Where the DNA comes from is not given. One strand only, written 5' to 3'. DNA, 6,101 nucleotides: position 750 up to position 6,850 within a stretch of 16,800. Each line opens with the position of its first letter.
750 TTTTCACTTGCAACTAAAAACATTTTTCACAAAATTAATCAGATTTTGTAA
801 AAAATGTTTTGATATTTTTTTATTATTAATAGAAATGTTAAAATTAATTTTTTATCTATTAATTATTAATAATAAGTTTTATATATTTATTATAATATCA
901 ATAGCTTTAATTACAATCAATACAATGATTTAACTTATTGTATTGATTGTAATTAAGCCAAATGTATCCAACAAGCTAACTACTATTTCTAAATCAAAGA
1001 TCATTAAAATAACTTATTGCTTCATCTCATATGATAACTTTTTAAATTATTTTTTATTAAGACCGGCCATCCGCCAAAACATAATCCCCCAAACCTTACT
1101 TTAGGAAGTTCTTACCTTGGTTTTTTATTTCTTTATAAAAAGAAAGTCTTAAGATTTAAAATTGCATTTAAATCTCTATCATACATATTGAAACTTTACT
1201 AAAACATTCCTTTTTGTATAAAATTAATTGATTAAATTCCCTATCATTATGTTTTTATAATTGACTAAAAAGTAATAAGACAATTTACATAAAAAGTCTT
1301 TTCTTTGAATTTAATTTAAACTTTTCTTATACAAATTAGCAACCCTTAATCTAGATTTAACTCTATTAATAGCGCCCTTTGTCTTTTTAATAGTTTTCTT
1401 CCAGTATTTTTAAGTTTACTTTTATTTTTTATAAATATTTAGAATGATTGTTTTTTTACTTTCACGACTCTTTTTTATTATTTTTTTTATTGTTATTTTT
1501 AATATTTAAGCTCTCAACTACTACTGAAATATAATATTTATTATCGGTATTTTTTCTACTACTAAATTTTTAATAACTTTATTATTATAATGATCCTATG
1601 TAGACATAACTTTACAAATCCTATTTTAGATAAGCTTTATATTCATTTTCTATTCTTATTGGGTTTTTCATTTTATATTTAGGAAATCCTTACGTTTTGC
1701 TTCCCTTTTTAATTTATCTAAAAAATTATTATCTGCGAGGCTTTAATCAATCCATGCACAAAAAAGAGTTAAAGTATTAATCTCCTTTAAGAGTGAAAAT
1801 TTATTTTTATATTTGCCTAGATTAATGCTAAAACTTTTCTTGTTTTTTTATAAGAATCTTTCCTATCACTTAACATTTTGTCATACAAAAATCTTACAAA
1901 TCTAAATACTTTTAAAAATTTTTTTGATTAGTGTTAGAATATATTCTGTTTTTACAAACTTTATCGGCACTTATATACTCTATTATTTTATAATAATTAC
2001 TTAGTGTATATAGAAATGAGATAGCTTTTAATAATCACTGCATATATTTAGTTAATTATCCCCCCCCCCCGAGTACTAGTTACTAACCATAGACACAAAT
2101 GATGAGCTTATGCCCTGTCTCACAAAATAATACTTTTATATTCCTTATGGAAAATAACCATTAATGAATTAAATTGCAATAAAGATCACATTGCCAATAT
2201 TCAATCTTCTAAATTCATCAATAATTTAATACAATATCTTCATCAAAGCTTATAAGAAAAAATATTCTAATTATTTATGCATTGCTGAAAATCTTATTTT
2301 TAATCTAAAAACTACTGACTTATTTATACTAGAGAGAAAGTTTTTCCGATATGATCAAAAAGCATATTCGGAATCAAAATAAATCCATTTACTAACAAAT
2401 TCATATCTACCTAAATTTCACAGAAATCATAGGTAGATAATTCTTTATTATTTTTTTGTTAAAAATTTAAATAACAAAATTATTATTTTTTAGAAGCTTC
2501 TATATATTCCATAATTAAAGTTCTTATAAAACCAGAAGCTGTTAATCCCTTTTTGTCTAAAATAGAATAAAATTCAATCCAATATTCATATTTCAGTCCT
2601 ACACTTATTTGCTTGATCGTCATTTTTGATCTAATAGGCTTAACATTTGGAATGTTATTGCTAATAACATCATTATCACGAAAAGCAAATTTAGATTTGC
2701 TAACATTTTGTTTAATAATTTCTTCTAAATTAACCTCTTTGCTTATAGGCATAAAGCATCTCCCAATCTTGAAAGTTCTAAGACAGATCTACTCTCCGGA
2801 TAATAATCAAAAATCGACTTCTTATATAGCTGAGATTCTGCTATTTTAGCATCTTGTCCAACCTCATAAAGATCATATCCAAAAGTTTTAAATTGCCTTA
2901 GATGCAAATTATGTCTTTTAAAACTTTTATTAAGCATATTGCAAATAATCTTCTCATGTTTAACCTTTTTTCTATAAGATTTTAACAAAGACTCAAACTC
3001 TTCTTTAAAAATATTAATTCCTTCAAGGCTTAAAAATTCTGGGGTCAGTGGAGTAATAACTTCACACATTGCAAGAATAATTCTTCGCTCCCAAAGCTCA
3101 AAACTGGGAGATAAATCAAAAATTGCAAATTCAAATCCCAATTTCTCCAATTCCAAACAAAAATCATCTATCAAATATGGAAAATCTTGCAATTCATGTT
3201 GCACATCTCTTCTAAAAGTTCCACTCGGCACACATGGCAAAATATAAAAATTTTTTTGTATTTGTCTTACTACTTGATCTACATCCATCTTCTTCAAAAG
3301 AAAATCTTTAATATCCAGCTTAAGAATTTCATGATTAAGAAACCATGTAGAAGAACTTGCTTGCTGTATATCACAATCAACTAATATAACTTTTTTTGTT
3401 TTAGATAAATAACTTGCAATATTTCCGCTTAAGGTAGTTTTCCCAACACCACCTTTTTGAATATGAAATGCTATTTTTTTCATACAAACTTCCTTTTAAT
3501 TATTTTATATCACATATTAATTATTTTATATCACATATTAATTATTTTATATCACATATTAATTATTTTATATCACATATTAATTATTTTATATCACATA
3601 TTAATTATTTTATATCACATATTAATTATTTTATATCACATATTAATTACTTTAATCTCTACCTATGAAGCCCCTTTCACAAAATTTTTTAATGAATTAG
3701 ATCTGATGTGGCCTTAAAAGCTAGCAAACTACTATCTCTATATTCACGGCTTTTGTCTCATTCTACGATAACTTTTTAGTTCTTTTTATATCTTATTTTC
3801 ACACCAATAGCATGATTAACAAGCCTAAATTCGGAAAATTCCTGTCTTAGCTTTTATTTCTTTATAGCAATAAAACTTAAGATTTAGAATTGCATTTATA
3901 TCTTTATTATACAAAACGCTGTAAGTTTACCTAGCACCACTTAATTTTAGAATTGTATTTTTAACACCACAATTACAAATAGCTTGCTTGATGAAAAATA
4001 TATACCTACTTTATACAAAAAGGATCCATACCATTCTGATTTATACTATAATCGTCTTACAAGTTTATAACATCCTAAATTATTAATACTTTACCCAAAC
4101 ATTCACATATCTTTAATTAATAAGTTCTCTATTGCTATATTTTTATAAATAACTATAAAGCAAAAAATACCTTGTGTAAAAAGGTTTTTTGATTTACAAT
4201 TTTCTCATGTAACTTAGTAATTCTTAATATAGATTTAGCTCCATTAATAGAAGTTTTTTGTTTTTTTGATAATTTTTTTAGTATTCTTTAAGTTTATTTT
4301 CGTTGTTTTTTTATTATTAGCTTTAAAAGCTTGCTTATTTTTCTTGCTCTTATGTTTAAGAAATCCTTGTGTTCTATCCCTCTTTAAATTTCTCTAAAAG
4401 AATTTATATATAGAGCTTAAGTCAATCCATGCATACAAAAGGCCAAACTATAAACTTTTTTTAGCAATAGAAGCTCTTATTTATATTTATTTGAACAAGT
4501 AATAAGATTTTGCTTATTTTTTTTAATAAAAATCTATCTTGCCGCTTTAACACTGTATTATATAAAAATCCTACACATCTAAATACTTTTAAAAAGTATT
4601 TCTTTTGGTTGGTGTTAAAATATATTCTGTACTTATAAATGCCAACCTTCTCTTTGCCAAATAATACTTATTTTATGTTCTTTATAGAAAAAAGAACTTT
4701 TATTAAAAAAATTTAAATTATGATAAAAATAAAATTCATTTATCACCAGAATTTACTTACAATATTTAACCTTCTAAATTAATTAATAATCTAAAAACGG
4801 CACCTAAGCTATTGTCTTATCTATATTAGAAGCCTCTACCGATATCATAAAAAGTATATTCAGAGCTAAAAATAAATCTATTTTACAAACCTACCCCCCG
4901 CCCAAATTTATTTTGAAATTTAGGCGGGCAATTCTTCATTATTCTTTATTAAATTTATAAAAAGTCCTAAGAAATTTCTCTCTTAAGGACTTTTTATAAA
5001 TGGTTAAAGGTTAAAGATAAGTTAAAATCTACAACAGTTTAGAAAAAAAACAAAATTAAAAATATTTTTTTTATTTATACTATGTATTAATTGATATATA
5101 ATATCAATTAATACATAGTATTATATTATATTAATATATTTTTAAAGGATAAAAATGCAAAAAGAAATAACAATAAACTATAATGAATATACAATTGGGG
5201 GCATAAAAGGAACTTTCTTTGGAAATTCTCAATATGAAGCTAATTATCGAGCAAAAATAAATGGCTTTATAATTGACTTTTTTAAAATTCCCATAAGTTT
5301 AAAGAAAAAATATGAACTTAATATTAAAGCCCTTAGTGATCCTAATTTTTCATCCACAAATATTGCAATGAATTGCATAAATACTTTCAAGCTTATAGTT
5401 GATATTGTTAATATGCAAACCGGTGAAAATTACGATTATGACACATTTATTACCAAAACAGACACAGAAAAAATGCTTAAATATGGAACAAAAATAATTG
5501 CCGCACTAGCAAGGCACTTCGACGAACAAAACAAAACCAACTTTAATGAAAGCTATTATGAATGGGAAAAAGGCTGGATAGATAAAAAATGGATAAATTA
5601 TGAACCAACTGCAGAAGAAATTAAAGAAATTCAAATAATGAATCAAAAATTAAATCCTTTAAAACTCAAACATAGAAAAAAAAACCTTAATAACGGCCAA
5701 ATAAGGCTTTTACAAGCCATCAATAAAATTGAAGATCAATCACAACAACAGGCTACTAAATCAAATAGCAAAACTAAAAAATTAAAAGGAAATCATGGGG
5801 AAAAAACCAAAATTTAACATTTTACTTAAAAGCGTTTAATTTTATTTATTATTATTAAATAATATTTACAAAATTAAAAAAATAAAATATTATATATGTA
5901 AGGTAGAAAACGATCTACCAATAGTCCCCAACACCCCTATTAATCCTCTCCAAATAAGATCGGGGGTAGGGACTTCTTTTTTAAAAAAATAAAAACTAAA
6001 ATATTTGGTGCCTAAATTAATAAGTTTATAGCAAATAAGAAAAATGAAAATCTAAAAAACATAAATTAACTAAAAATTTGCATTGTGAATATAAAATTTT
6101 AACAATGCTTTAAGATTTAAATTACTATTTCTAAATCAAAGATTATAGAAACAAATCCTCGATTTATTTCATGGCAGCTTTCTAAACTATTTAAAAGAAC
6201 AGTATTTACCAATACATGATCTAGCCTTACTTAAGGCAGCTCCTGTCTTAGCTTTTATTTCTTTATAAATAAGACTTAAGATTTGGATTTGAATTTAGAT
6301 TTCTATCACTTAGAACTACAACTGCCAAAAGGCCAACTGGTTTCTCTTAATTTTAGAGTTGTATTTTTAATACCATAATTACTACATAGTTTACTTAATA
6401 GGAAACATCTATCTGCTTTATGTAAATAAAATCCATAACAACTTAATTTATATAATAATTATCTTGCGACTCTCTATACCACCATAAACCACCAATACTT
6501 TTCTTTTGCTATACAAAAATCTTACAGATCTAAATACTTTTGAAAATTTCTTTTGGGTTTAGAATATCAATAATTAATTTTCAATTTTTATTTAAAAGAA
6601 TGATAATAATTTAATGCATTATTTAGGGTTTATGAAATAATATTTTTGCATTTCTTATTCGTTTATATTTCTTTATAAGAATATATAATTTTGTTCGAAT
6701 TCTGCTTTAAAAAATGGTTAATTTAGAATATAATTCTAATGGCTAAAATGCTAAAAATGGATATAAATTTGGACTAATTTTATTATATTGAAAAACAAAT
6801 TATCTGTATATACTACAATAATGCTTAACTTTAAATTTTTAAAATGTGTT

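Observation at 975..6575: Functional modules separated by same-orientation copies of a degenerate repeat family, giving a composite-transposon-like architecture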

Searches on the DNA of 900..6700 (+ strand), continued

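Call 11: get_annotated_region(hit=H29, flank=1500)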
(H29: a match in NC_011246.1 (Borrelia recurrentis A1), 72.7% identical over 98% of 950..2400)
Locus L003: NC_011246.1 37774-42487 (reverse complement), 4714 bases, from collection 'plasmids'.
description: Borrelia recurrentis A1 plasmid pl124, complete sequence
organism: Borrelia recurrentis A1 (NCBI taxid 412418)
taxonomy: Bacteria; Spirochaetota; Spirochaetia; Spirochaetales; Borreliaceae; Borrelia; Borrelia recurrentis; Borrelia recurrentis A1
host: -; source: -; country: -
typing (MOB-suite, as given by PLSDB): non-mobilizable
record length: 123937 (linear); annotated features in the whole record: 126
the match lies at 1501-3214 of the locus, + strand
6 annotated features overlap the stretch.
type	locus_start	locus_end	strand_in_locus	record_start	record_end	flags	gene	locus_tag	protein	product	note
CDS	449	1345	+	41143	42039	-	-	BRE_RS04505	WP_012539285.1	hypothetical protein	-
CDS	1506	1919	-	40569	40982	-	tnpA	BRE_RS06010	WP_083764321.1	IS200/IS605 family transposase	-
CDS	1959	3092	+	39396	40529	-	-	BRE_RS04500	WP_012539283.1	RNA-guided endonuclease TnpB family protein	-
CDS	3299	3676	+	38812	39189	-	-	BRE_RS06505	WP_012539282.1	hypothetical protein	-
CDS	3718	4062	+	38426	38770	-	-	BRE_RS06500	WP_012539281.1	hypothetical protein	-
CDS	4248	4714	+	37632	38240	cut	-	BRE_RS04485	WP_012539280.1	hypothetical protein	-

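Call 12: get_annotated_region(hit=H69, flank=1500)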
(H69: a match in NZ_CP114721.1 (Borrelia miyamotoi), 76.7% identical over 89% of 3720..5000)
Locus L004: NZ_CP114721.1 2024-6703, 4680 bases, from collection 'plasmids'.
description: Borrelia miyamotoi strain ZStruIII14-9 plasmid pZSt-lp92, complete sequence
organism: Borrelia miyamotoi (NCBI taxid 47466)
taxonomy: Bacteria; Spirochaetota; Spirochaetia; Spirochaetales; Borreliaceae; Borrelia; Borrelia miyamotoi
host: -; source: Ixodes ricinus,Ixodes ricinus larvae cultured in MKP-F (human serum); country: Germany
typing (MOB-suite, as given by PLSDB): non-mobilizable
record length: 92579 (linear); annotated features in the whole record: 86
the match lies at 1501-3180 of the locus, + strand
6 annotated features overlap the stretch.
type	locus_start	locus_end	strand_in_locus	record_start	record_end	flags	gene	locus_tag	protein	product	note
CDS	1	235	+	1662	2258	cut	bdr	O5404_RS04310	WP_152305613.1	Bdr family repetitive protein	-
CDS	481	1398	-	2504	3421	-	-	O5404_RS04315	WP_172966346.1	P12 family lipoprotein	-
CDS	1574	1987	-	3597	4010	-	tnpA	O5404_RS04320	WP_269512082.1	IS200/IS605 family transposase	-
CDS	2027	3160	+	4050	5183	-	-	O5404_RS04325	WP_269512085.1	RNA-guided endonuclease TnpB family protein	-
CDS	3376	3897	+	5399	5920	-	bdr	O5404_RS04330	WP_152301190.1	Bdr family repetitive protein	-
CDS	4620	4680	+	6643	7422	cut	-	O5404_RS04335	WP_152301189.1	hypothetical protein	-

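Call 13: get_annotated_region(hit=H38, flank=1500)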
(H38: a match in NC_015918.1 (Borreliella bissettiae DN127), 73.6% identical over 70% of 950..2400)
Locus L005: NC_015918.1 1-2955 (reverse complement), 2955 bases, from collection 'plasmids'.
description: Borreliella bissettiae DN127 plasmid lp28-7, complete sequence
organism: Borreliella bissettiae DN127 (NCBI taxid 521010)
taxonomy: Bacteria; Spirochaetota; Spirochaetia; Spirochaetales; Borreliaceae; Borreliella; Borreliella bissettiae; Borreliella bissettiae DN127
host: -; source: -; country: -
typing (MOB-suite, as given by PLSDB): non-mobilizable; replicon rep_cluster_1529
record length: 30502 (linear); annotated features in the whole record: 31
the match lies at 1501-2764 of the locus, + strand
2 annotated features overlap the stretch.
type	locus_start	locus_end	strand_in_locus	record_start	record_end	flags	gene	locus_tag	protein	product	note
CDS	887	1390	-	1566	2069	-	-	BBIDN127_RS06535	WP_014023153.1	P13 family porin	-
CDS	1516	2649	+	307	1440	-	-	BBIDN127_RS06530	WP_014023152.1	RNA-guided endonuclease TnpB family protein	-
